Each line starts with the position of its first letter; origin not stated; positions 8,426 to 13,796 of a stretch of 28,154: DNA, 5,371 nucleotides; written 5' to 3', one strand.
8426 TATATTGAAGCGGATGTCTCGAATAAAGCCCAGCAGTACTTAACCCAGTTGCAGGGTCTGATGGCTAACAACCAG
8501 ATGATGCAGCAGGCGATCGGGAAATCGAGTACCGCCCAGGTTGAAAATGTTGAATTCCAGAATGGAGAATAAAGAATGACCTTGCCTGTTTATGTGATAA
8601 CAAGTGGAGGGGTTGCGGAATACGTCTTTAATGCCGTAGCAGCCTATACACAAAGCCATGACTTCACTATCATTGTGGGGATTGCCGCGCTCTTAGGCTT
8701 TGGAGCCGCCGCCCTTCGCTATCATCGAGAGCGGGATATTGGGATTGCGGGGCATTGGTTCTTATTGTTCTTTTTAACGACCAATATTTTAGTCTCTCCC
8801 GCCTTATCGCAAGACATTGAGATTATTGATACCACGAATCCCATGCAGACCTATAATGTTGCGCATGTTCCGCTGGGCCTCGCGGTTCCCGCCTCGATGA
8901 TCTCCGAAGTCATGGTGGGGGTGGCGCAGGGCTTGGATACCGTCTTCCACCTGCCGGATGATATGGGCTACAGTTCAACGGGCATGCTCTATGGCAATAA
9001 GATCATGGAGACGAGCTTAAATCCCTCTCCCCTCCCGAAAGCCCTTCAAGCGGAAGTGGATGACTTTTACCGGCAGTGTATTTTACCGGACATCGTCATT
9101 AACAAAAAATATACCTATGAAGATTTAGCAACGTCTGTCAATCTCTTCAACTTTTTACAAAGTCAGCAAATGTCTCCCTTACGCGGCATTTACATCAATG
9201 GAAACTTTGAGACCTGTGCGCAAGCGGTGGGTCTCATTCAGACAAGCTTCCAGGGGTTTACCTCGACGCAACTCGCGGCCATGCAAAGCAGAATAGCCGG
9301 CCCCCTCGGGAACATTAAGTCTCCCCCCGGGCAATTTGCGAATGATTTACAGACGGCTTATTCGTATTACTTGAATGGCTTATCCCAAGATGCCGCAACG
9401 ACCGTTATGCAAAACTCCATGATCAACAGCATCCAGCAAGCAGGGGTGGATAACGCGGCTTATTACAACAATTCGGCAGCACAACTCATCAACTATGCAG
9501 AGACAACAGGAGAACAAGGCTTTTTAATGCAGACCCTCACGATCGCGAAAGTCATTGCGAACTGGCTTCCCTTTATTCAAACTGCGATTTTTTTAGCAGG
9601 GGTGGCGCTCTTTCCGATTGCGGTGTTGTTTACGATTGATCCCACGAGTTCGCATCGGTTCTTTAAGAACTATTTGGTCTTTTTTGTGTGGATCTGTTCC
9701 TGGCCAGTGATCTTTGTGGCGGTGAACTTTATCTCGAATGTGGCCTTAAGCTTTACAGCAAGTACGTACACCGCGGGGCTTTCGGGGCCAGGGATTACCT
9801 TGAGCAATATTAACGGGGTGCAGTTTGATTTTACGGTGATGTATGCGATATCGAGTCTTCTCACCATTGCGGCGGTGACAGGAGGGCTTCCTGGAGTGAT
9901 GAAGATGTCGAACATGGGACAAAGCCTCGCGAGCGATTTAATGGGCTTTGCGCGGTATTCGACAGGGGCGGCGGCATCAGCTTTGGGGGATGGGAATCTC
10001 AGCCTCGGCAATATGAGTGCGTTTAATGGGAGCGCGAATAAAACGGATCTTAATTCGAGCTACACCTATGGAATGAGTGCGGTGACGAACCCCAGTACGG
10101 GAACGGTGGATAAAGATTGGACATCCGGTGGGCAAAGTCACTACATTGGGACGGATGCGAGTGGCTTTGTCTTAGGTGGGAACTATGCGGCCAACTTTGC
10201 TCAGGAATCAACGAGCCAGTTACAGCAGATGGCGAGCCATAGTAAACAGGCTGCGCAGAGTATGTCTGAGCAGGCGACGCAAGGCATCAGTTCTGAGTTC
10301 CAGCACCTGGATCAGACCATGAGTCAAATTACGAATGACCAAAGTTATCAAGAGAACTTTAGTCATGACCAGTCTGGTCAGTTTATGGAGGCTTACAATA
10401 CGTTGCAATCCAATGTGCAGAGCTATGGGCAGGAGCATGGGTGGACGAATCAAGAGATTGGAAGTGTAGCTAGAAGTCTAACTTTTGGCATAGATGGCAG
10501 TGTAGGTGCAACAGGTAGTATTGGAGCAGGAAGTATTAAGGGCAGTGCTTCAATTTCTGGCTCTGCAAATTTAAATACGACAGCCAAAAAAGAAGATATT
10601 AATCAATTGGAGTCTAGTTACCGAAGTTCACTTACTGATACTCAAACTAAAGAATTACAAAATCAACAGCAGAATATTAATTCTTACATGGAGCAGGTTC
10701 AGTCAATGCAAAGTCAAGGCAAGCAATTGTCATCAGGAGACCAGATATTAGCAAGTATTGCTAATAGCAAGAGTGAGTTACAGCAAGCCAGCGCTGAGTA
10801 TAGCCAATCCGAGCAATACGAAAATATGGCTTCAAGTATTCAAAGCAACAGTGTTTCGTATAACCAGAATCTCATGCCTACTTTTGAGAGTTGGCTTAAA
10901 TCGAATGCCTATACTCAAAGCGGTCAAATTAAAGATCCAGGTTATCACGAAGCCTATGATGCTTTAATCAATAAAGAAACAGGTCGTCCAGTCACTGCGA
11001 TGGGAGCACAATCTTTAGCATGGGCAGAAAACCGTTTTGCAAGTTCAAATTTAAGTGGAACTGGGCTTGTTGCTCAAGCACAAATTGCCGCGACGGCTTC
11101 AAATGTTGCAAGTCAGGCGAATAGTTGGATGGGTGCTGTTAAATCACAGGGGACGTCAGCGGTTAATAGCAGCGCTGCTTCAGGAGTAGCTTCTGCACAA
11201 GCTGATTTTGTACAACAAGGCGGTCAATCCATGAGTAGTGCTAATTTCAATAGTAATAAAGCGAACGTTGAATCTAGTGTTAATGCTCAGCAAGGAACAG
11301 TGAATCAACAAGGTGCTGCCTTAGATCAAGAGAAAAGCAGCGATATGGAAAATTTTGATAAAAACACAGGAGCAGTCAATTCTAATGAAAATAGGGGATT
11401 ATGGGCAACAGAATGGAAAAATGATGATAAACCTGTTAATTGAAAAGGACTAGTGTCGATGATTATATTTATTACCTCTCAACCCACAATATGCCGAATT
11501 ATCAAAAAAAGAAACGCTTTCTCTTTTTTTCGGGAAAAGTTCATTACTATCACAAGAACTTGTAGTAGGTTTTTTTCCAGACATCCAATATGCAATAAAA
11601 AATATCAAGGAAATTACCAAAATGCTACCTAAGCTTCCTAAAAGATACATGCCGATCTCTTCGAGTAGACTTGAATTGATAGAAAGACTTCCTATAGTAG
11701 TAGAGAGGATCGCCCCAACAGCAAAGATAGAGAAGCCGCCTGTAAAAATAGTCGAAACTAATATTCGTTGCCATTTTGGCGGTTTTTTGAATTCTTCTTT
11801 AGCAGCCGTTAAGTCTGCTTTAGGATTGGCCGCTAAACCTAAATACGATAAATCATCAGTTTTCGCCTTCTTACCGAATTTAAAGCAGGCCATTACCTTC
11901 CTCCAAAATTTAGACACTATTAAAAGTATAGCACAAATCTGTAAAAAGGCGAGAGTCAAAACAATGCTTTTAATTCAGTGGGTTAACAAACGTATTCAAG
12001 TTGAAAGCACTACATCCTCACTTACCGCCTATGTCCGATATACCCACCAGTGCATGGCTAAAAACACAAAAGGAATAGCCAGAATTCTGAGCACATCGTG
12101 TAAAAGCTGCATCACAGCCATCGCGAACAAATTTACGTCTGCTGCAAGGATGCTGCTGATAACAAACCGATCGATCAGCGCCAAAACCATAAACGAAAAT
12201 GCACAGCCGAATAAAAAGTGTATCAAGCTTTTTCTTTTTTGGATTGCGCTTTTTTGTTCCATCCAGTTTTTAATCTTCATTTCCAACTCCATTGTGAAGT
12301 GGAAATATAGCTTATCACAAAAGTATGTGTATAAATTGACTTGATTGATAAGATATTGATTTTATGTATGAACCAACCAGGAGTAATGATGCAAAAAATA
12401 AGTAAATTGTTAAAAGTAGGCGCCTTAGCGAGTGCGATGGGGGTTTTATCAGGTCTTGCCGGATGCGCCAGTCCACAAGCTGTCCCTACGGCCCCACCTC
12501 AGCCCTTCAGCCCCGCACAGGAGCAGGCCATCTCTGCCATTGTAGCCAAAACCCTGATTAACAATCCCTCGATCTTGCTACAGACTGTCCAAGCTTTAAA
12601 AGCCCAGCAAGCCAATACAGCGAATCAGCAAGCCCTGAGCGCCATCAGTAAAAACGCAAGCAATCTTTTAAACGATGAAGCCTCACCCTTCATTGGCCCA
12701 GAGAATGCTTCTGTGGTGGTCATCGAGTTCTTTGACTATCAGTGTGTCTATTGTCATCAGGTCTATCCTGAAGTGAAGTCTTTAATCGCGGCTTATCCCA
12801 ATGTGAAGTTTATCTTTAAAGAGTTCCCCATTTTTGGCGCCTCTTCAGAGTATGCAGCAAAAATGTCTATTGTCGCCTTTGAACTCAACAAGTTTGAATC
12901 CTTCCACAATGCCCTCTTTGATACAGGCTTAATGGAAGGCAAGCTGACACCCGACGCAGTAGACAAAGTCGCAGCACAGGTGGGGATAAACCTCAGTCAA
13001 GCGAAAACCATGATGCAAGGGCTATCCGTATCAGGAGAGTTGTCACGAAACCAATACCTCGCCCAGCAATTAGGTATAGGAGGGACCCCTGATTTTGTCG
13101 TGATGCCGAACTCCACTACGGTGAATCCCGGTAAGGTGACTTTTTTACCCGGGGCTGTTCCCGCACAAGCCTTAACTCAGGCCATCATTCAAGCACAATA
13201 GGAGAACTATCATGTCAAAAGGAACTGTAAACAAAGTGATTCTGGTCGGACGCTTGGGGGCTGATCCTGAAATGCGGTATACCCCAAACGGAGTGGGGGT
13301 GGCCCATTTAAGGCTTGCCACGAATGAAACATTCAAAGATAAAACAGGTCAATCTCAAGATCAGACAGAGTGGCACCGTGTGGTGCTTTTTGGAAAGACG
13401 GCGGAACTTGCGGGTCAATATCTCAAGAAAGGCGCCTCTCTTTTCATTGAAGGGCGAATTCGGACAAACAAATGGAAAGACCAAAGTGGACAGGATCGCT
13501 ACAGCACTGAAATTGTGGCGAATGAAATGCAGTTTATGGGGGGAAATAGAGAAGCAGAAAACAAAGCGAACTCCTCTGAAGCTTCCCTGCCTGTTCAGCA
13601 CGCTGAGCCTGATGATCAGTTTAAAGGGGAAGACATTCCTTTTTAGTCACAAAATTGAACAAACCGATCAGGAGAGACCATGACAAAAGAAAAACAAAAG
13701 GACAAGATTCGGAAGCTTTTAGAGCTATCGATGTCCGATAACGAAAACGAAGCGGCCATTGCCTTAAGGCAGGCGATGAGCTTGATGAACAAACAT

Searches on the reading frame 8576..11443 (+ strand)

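Call 5: search_protein_families(library=pfam, proteins=[window:8576-11443:+], max_evalue=0.01)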
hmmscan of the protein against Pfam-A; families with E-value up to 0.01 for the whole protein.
window:8576-11443:+ (955 aa): 1 family
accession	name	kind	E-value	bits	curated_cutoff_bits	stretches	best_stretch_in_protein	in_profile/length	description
PF07916.16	TraG_N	-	2.3e-71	241.6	36.1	1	5-449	2-455/462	TraG-like protein, N-terminal region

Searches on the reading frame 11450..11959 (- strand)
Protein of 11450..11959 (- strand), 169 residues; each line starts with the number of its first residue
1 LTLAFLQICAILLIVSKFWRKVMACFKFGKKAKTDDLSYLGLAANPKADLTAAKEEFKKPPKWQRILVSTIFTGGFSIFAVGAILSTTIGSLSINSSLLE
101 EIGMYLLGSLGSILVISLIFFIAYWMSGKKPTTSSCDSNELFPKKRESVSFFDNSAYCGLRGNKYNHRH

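Call 66: search_protein_families(library=pfam, proteins=[window:11450-11959:-], max_evalue=0.1)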
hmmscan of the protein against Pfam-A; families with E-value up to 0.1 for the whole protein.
window:11450-11959:- (169 aa): 1 family
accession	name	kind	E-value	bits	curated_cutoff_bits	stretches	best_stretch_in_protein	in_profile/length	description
PF04893.22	Yip1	-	0.0049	17.2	28.6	1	56-129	13-90/173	Yip1 domain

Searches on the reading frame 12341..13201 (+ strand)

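Call 5: search_protein_families(library=pfam, proteins=[window:12341-13201:+], max_evalue=0.01)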
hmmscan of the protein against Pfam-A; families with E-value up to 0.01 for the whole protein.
window:12341-13201:+ (286 aa): 5 families
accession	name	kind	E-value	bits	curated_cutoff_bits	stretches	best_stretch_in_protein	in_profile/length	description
PF01323.26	DSBA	-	1.1e-19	71.4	25.6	1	126-282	1-190/191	DSBA-like thioredoxin domain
PF13462.12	Thioredoxin_4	-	2.5e-14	54.3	23.2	1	113-254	3-145/165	Thioredoxin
PF13098.12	Thioredoxin_2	-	2.3e-08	34.7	27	1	122-281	4-103/104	Thioredoxin-like domain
PF18312.6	ScsC_N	-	9.5e-06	25.7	25.8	1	60-91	1-32/34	Copper resistance protein ScsC N-terminal domain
PF00085.26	Thioredoxin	-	7e-05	23.2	23.5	0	123-157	18-53/103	Thioredoxin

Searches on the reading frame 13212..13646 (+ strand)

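Call 5: search_protein_families(library=pfam, proteins=[window:13212-13646:+], max_evalue=0.01)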
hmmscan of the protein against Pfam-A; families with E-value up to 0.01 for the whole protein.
window:13212-13646:+ (144 aa): 2 families
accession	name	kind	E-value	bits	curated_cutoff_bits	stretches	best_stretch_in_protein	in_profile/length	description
PF00436.31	SSB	-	2.4e-41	140.4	26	1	6-109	1-104/104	Single-strand binding protein family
PF22657.2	SSB_1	-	0.00053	20.6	27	1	7-85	1-77/91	Another single-strand binding protein family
